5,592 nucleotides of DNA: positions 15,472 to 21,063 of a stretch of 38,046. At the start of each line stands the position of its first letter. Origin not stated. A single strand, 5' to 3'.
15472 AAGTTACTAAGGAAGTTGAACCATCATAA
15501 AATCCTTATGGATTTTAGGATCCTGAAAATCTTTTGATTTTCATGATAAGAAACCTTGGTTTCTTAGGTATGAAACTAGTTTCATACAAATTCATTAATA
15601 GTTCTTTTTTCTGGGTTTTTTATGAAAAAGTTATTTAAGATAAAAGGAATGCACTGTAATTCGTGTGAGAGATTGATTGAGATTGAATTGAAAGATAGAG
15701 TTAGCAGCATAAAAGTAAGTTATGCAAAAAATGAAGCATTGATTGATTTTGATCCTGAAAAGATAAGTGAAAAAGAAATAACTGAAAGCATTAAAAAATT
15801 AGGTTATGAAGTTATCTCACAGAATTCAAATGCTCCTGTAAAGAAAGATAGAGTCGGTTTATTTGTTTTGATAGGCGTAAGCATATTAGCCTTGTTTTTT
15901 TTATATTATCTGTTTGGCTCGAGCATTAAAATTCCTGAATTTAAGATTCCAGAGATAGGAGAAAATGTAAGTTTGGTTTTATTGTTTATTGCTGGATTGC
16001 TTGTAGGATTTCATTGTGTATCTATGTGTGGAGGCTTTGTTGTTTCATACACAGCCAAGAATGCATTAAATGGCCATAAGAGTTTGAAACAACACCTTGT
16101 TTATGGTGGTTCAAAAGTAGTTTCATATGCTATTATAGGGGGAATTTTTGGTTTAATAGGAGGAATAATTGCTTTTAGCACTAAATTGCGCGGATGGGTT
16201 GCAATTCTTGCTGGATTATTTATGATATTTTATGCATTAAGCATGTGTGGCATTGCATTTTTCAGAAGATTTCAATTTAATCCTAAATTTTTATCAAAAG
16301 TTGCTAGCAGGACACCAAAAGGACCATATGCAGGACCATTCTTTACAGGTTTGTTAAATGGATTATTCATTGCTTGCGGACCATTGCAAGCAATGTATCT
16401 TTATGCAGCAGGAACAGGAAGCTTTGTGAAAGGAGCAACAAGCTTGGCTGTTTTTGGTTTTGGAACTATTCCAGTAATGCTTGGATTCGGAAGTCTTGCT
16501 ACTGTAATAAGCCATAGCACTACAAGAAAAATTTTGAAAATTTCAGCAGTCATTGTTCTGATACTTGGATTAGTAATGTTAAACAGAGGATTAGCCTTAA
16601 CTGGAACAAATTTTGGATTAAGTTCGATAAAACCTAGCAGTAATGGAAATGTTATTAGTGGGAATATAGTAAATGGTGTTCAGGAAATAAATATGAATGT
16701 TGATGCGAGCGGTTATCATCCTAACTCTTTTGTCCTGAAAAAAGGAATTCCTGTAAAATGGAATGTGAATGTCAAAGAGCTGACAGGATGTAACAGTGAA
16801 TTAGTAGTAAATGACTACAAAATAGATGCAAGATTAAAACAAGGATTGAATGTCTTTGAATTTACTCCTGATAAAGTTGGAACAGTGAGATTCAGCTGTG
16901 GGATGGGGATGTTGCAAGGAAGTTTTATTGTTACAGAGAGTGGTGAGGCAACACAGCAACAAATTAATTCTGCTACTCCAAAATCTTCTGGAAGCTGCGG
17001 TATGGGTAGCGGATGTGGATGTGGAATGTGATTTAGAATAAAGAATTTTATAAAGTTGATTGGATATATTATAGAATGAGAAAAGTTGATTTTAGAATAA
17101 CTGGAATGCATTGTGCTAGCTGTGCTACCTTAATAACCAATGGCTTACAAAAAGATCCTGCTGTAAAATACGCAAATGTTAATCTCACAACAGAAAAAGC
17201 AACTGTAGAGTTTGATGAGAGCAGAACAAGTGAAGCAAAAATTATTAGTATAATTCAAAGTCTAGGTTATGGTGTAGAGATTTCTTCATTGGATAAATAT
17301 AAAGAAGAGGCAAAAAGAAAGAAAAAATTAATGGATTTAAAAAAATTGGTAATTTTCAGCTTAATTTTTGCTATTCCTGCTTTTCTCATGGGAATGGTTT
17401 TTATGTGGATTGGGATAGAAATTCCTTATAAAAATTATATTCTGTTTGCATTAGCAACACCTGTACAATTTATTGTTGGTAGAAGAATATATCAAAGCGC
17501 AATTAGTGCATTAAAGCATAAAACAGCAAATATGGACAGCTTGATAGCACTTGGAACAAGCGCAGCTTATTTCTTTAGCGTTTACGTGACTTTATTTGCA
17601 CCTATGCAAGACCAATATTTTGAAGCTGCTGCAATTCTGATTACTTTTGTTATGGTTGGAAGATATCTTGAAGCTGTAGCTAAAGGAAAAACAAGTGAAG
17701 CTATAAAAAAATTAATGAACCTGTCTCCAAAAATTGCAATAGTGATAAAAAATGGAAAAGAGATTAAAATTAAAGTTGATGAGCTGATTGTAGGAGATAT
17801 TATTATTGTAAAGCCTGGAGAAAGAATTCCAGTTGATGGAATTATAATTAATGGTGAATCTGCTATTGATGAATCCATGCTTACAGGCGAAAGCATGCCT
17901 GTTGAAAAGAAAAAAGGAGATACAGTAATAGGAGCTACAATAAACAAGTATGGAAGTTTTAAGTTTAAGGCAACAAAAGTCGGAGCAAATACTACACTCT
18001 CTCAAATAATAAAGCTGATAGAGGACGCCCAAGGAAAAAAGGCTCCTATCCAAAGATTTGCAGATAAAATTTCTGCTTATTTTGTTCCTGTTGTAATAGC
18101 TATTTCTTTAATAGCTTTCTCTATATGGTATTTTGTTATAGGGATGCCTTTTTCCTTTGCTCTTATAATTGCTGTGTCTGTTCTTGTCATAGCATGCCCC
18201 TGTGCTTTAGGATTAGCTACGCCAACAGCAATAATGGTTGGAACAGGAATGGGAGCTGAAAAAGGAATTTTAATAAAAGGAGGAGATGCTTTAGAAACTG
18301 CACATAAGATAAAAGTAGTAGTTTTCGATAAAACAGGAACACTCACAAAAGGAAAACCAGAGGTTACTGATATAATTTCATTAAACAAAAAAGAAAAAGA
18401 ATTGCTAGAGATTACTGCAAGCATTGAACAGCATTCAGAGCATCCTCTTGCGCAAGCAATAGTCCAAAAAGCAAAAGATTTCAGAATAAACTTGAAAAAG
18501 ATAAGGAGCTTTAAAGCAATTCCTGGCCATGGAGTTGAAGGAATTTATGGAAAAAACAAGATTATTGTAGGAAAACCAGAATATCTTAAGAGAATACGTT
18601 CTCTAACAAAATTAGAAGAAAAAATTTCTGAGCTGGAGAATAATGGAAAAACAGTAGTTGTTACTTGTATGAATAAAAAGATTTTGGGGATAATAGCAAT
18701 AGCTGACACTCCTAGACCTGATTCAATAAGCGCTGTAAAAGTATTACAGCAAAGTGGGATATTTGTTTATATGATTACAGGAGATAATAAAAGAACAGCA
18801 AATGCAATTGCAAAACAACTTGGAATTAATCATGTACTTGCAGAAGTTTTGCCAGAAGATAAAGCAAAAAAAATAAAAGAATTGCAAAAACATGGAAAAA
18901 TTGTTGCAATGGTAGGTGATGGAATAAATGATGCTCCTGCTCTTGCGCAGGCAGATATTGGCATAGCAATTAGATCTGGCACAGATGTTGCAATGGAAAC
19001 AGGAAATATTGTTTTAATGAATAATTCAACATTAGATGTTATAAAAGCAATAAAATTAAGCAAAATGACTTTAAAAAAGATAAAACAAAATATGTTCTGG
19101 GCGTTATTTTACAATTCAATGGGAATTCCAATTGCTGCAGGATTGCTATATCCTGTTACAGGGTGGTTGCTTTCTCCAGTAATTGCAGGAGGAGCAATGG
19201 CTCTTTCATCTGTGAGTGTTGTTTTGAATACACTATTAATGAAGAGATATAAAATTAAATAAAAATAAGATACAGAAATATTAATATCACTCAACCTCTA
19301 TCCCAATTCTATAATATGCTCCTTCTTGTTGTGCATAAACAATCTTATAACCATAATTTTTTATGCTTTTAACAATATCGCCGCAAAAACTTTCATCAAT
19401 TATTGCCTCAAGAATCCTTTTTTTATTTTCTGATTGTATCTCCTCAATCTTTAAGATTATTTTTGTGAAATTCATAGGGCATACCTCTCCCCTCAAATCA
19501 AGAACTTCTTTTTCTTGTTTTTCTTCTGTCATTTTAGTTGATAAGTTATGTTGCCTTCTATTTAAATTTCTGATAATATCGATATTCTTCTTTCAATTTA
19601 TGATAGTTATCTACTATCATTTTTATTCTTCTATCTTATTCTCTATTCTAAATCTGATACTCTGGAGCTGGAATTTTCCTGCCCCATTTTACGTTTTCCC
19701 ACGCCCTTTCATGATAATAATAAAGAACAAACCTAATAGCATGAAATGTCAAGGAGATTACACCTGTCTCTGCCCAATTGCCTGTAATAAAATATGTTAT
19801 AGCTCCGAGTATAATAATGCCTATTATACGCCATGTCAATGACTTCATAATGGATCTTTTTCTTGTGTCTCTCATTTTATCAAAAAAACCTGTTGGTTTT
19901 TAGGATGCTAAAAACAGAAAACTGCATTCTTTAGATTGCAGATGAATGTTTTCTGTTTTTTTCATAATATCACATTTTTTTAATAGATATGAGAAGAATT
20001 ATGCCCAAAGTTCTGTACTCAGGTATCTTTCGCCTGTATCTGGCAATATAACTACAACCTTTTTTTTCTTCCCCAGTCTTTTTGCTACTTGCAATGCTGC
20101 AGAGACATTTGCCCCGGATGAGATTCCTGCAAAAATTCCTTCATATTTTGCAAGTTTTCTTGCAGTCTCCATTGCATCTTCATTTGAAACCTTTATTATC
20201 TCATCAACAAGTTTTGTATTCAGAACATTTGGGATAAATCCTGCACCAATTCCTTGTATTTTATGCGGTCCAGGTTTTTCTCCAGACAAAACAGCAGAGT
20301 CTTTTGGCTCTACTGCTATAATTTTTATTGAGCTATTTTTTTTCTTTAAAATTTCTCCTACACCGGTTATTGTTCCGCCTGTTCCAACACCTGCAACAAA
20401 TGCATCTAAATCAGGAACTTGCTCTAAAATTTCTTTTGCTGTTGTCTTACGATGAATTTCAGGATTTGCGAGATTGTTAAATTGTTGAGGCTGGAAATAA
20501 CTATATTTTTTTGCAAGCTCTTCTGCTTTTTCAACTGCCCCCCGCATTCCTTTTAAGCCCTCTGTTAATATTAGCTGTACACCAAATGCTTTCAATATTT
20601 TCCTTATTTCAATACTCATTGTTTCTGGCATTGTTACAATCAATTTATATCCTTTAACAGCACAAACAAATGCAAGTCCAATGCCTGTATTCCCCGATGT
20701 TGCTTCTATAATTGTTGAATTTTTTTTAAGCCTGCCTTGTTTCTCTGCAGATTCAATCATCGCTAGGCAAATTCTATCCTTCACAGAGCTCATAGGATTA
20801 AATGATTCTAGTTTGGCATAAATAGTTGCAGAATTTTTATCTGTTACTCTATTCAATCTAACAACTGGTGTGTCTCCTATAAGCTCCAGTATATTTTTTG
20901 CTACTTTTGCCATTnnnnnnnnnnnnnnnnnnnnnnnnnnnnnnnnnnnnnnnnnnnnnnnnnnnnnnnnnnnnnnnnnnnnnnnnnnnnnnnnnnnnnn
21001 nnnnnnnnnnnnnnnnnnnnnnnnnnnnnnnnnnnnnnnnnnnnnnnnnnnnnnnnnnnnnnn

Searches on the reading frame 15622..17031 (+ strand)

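Call 15: search_protein_families(library=pfam, proteins=[window:15622-17031:+], max_evalue=0.001)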
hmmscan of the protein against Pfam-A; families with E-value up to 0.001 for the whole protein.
window:15622-17031:+ (469 aa): 4 families
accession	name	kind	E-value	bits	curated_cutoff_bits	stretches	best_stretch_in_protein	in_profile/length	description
PF13386.12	DsbD_2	-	7.9e-42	143.9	24.9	1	121-317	2-198/199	Cytochrome C biogenesis protein transmembrane region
PF00403.32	HMA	-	3.2e-12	47.1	24.8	1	5-63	2-62/62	Heavy-metal-associated domain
PF02683.22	DsbD_TM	-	8.9e-11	41.9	27.1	1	118-322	5-217/219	Cytochrome C biogenesis protein transmembrane domain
PF13473.12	Cupredoxin_1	-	6.6e-07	29.7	27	1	352-437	19-104/104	Cupredoxin-like domain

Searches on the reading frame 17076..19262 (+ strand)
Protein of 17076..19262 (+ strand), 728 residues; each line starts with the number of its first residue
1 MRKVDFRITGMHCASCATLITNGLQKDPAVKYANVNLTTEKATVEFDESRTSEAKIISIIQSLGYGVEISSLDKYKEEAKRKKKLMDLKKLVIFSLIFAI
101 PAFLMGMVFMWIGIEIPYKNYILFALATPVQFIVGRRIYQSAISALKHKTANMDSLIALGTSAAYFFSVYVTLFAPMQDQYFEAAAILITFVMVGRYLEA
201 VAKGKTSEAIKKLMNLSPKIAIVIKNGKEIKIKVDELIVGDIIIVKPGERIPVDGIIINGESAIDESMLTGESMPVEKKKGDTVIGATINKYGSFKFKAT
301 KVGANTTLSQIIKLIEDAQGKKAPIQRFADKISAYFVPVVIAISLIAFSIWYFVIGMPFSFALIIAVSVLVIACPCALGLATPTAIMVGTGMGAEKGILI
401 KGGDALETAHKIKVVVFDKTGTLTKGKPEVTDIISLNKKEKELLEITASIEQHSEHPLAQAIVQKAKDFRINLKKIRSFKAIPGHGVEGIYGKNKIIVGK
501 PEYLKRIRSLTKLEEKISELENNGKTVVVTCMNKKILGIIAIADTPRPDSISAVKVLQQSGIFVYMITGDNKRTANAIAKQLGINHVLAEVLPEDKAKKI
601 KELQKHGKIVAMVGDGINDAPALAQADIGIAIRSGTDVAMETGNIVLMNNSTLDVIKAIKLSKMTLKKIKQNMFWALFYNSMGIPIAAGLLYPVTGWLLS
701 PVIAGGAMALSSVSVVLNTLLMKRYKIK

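Call 15: search_protein_families(library=pfam, proteins=[window:17076-19262:+], max_evalue=0.001)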
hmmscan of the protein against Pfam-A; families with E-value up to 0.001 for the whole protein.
window:17076-19262:+ (728 aa): 3 families
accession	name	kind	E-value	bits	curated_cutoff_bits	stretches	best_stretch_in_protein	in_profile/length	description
PF00122.25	E1-E2_ATPase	-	1e-63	214.6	28.1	1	216-395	2-180/181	E1-E2 ATPase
PF00702.32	Hydrolase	-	2.8e-44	152.3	26.4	1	412-627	1-191/191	haloacid dehalogenase-like hydrolase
PF00403.32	HMA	-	4.7e-15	56.2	24.8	1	6-65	2-61/62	Heavy-metal-associated domain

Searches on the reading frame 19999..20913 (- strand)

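Call 15: search_protein_families(library=pfam, proteins=[window:19999-20913:-], max_evalue=0.001)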
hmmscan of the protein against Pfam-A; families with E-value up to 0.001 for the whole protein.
window:19999-20913:- (304 aa): 1 family
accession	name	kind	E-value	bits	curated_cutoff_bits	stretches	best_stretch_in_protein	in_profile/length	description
PF00291.31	PALP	-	3.1e-78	263.5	35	1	9-292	2-295/295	Pyridoxal-phosphate dependent enzyme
